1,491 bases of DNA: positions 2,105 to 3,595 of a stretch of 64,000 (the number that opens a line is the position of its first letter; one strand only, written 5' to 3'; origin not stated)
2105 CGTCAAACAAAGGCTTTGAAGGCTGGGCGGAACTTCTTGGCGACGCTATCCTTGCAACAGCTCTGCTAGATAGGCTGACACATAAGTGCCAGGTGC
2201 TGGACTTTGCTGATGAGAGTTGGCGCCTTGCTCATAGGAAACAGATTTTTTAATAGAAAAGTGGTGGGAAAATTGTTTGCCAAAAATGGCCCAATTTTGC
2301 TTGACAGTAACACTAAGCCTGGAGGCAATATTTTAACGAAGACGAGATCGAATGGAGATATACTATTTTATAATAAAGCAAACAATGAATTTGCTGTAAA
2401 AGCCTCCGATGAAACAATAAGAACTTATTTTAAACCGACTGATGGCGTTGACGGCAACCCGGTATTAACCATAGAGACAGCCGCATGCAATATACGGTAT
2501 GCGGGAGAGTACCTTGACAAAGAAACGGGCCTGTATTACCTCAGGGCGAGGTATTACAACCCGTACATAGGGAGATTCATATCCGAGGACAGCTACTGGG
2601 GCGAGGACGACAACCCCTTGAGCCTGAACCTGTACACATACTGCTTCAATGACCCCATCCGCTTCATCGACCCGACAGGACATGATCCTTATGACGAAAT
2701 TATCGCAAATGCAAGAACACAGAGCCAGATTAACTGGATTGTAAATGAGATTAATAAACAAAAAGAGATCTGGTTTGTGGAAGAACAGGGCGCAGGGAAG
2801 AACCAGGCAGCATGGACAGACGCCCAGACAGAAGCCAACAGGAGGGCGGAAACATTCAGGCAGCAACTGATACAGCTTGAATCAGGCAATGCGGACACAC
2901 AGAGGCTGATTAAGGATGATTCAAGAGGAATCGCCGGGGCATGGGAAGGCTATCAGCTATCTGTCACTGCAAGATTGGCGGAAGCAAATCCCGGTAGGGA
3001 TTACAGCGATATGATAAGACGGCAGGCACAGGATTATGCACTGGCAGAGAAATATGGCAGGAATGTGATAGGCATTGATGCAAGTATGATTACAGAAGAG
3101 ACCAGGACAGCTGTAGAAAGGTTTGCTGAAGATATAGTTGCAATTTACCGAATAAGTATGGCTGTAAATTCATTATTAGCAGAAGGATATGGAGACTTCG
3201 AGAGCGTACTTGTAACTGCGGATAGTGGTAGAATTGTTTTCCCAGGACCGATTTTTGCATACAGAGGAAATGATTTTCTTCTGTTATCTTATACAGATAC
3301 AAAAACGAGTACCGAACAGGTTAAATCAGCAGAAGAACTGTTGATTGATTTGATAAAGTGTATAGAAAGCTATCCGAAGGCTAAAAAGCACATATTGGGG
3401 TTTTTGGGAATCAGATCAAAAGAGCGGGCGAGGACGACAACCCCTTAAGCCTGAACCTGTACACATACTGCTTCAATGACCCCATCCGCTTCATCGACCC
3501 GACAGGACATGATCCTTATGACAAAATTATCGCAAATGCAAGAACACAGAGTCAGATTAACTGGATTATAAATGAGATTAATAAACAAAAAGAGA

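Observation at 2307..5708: IS21-interrupted RHS locus with a two-cassette array of C-terminal toxin tips next to tRNA genes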

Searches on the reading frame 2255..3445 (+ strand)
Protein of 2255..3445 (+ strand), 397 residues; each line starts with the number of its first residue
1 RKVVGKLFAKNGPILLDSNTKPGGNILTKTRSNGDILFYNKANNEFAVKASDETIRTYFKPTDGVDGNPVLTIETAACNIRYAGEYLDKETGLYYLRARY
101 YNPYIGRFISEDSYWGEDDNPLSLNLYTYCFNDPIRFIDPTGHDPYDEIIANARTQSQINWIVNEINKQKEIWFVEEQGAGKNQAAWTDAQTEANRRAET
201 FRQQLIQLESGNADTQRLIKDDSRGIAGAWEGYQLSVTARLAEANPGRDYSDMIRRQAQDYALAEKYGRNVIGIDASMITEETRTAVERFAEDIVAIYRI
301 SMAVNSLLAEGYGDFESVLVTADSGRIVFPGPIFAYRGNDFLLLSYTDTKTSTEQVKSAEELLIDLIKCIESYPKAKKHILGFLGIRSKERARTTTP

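Call 7: search_protein_families(library=pfam, proteins=[window:2255-3445:+], max_evalue=1)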
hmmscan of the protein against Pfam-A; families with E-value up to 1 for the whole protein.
window:2255-3445:+ (397 aa): 0 families

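Call 8: search_protein_families(library=ncbifam, proteins=[window:2255-3445:+], max_evalue=1)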
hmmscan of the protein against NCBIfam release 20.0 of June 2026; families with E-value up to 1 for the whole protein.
window:2255-3445:+ (397 aa): 3 families
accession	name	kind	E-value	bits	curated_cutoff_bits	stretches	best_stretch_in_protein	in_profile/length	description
TIGR03696.1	Rhs_assc_core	domain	1.1e-23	83.5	32.5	1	75-143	12-76/76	RHS repeat-associated core domain-containing protein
NF041261.1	RHS_core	equivalog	3.9e-08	31.6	2000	1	79-142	1202-1260/1261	RHS element core protein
TIGR01274.1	ACC_deam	equivalog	0.11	11.6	392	1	268-297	215-244/337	1-aminocyclopropane-1-carboxylate deaminase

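Call 12: find_homologous_proteins(query=window:2330-3445:+)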
Query window:2330-3445:+ (372 aa): 1592 proteins with E <= 0.001 among 4493 candidates; the best 120 are listed.
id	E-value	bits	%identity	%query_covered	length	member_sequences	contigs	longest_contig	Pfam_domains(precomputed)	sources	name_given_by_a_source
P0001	1.0e-133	464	90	61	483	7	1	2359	-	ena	-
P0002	3.5e-132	459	88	63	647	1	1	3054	-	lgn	-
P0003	1.3e-110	388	57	87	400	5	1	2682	PF25023.2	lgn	-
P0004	3.4e-78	282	99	37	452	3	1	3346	PF18013.7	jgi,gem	-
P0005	6.6e-70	254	68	46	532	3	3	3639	-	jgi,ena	-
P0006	9.3e-66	241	50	63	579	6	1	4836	PF09000.16,PF25023.2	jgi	jgi:RHS repeat-associated protein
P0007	5.8e-53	199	84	32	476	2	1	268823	-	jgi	jgi:hypothetical protein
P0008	9.4e-51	191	55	47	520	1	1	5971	PF25023.2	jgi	jgi:RHS repeat-associated protein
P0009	3.1e-50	190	52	49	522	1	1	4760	-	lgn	-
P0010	3.0e-47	180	60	38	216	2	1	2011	-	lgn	-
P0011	1.5e-45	174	51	45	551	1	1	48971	PF05593.20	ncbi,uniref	ncbi:RHS repeat-associated core domain-containing protein, partial [Abyssisolibacter fermentans]|uni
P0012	3.7e-40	156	90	21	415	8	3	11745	PF05593.20,PF25023.2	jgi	jgi:RHS repeat-associated protein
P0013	1.9e-38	151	41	54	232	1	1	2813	-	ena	-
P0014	2.5e-38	150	85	21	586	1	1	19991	PF05593.20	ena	-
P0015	3.6e-36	143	82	21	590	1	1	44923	PF02557.23,PF25023.2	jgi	-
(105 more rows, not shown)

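Call 14: find_encoding_contigs(protein=P0007, flank=10000, max_places=6)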
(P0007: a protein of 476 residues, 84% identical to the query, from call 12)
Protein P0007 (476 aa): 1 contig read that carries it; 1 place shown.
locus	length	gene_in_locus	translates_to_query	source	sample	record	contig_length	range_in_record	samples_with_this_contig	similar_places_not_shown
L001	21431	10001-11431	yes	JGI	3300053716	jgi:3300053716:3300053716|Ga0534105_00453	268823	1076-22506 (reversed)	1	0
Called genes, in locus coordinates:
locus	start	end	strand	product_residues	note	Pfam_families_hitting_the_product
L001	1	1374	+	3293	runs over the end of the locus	PF05593:RHS_repeat, PF25023:TEN_YD-shell, PF05593:RHS_repeat, PF25023:TEN_YD-shell, PF05593:RHS_repeat, PF25023:TEN_YD-shell, PF05593:RHS_repeat, PF25023:TEN_YD-shell, +4 more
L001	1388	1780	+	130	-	-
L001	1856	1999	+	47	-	-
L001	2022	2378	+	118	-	-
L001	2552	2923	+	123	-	-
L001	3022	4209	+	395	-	-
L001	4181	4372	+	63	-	-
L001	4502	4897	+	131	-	PF02371:Transposase_20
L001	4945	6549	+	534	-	-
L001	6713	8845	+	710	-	-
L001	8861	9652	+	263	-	-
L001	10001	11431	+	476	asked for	-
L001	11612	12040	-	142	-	PF01695:IstB_IS21, PF00308:Bac_DnaA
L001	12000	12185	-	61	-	-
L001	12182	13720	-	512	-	PF22483:Mu-transpos_C_2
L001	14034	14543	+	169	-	-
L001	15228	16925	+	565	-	PF07833:Cu_amine_oxidN1, PF09826:Beta_propel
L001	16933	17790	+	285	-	PF09826:Beta_propel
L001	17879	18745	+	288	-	PF14689:SPOB_a, PF14501:HATPase_c_5, PF02518:HATPase_c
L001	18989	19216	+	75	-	PF24961:NfeD_membrane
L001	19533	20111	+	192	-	PF12127:FloA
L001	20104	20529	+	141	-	PF12127:FloA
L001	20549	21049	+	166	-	-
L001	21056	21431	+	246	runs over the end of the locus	PF00072:Response_reg, PF04397:LytTR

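Call 35: find_homologous_proteins(query=L001:1-1371:+)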
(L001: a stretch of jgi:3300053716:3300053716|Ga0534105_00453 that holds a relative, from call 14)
Query L001:1-1371:+ (457 aa): 13 proteins with E <= 0.001 among 8000 candidates.
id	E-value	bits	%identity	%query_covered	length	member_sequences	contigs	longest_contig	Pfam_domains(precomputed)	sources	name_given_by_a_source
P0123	1.0e-34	139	51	36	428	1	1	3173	-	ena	-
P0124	1.6e-31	128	69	19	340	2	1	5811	-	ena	-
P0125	4.8e-31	126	64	24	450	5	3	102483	PF05593.20,PF25023.2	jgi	-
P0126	9.2e-31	125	58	28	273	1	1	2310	-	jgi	-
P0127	1.0e-30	125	68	20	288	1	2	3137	-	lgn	-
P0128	8.3e-29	119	67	21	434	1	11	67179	PF14107.12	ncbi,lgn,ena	-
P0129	8.0e-28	116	67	20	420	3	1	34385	PF14107.12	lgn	-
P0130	8.9e-28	116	68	19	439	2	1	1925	PF07591.16,PF13403.12,PF14890.12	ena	-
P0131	1.3e-25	108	61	21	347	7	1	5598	-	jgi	-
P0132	1.3e-24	105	66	19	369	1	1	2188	PF07591.16,PF13403.12,PF14890.12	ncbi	-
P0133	4.3e-23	100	62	19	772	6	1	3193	PF05593.20,PF25023.2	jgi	jgi:RHS repeat-associated protein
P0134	1.2e-21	96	38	39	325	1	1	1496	-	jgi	-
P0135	4.8e-16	77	50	24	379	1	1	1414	-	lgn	-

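Call 36: find_encoding_contigs(protein=P0001, flank=5000, max_places=4)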
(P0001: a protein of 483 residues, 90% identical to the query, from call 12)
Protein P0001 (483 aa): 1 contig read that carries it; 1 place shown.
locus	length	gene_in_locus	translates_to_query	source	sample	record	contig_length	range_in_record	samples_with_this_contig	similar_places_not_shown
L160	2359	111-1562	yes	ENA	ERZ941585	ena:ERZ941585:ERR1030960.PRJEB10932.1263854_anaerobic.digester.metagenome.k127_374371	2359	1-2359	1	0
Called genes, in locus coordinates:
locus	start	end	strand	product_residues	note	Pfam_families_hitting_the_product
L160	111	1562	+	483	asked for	-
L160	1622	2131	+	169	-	-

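Call 37: find_encoding_contigs(protein=P0005, flank=5000, max_places=4)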
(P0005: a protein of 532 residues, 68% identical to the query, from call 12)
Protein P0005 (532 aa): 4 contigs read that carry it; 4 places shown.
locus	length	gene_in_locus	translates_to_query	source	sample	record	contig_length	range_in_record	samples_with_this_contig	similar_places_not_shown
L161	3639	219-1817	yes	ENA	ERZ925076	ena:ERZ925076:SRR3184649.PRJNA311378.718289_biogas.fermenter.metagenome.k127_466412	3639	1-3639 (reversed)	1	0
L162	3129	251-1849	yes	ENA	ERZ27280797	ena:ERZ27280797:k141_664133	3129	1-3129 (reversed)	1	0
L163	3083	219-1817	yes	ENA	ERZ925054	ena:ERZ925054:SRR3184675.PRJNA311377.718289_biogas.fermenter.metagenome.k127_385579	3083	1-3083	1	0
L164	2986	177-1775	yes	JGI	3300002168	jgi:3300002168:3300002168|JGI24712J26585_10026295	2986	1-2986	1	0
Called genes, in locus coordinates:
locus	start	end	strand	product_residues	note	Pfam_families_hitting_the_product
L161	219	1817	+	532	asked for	-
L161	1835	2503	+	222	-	-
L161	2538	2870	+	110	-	-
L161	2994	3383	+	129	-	-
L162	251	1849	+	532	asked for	-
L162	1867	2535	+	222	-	-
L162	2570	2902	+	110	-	-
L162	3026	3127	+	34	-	?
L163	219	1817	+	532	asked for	-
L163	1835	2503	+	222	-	-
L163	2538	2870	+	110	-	-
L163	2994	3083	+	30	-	?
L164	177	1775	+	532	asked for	-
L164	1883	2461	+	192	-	-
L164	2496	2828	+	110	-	-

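Call 46: search_protein_families(library=pfam, proteins=[L001:8861-9649:+, L001:7901-8842:+, L001:1388-1777:+, L001:2022-2375:+, L001:2552-2920:+], max_evalue=0.1)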
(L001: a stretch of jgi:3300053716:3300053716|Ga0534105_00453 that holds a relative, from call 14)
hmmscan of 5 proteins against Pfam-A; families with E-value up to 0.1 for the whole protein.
L001:8861-9649:+ (263 aa): 3 families
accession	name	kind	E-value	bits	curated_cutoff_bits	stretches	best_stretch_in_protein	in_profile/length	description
PF11399.14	DUF3192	-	0.0008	19.8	26.9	0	37-106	22-91/101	Protein of unknown function (DUF3192)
PF12698.13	ABC2_membrane_3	-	0.027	14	31.6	1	11-198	4-122/347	ABC-2 family transporter protein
PF24051.1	DUF7355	-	0.085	13.3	27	0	38-84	23-69/93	Domain of unknown function (DUF7355)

L001:7901-8842:+ (314 aa): 2 families
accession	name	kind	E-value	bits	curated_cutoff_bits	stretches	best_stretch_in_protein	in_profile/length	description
PF25673.1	Terminase_7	-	0.09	13.2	27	0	240-265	37-62/139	Phage terminase small subunit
PF18388.6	ATG29_N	-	0.099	12.9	25.7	0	109-133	19-43/54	Atg29 N-terminal domain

L001:1388-1777:+ (130 aa): 0 families

L001:2022-2375:+ (118 aa): 0 families

L001:2552-2920:+ (123 aa): 3 families
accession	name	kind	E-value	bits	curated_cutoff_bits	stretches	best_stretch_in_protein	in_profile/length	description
PF23216.1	WH_CYT4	-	0.026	15.2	27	0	71-107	34-70/97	Mitochondrial protein cyt-4, winged helix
PF16256.10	DUF4911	-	0.046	14.2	29.3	0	2-32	24-56/57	Domain of unknown function (DUF4911)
PF18743.7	AHJR-like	-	0.075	13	26.1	0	48-81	40-72/123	REase_AHJR-like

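Call 51: search_protein_families(library=pfam, proteins=[L001:3004-4206:+, L161:1835-2500:+, L161:2538-2867:+], max_evalue=0.01)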
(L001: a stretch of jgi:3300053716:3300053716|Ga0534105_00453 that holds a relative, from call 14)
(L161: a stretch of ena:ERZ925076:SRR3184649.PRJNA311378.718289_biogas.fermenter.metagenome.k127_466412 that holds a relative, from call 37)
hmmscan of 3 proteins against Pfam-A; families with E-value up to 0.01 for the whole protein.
L001:3004-4206:+ (401 aa): 1 family
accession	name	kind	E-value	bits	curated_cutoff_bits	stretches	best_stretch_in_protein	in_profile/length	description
PF00665.32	rve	-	1.3e-05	25.9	32.6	1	152-242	18-99/102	Integrase core domain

L161:1835-2500:+ (222 aa): 0 families

L161:2538-2867:+ (110 aa): 0 families

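Call 54: search_solved_structures(query=window:2477-3445:+, max_evalue=0.1)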
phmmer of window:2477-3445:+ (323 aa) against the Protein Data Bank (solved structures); distinct sequences matched with E-value up to 0.1: 26.
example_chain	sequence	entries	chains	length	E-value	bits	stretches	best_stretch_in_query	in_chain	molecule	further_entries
6sup_A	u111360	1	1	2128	1.3e-08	37.9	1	5-77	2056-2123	TcdB2,TccC3,Cell division control protein 42 homolog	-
9c4k_Q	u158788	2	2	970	3.1e-08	36.6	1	2-78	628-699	Toxin subunit YenC2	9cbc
8h8a_A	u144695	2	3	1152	4.9e-08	36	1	6-68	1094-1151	Putative Rhs-family protein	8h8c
7q97_A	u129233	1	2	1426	1.7e-07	34.2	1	5-68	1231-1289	Rhs family protein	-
8h8b_A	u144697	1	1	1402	3.8e-07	33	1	6-69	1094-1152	Putative Rhs-family protein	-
6h6e_F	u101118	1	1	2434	4.2e-07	32.9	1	5-71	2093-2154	TcdB2,TccC3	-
6suf_F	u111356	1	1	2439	4.2e-07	32.9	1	5-71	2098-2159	TcdB2,TccC3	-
6suq_A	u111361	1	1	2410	5.9e-07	32.4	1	5-71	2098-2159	TcdB2,TccC3,Genome polyprotein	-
8cp6_B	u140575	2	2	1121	6.5e-07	32.3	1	4-68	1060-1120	Toxin protein Tse5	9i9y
8uy4_A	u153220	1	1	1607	8.2e-07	32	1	5-72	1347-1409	Tse15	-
4igl_B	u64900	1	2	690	1.2e-06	31.4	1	2-68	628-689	YenC2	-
8qja_A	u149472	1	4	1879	2.1e-06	30.6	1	5-68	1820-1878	Putative type VI secretion system YD repeat-containing Rhs element Vgr protein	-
6h6f_F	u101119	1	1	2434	3.1e-06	30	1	5-71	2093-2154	TcdB2,TccC3,TccC3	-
6sue_F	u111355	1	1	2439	3.1e-06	30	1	5-71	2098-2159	TcdB2,TccC3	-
6h6g_A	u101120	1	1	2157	3.2e-06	30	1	5-68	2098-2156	TcdB2,TccC3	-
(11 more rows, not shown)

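Call 70: search_protein_families(library=pfam, proteins=[P0004, P0005, P0002], max_evalue=0.01)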
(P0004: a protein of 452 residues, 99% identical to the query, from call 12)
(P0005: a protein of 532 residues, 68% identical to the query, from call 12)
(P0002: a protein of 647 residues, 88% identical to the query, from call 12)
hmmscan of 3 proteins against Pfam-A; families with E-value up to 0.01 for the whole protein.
P0004 (452 aa): 1 family
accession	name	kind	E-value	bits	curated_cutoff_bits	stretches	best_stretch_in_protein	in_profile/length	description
PF18013.6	Phage_lysozyme2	-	1.5e-16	61.2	28.2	1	255-449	7-140/140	Phage tail lysozyme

P0005 (532 aa): 1 family
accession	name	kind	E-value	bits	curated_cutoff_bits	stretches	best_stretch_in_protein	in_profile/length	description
PF05593.20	RHS_repeat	-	0.00012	22.8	22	0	157-186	1-29/38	RHS Repeat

P0002 (647 aa): 0 families
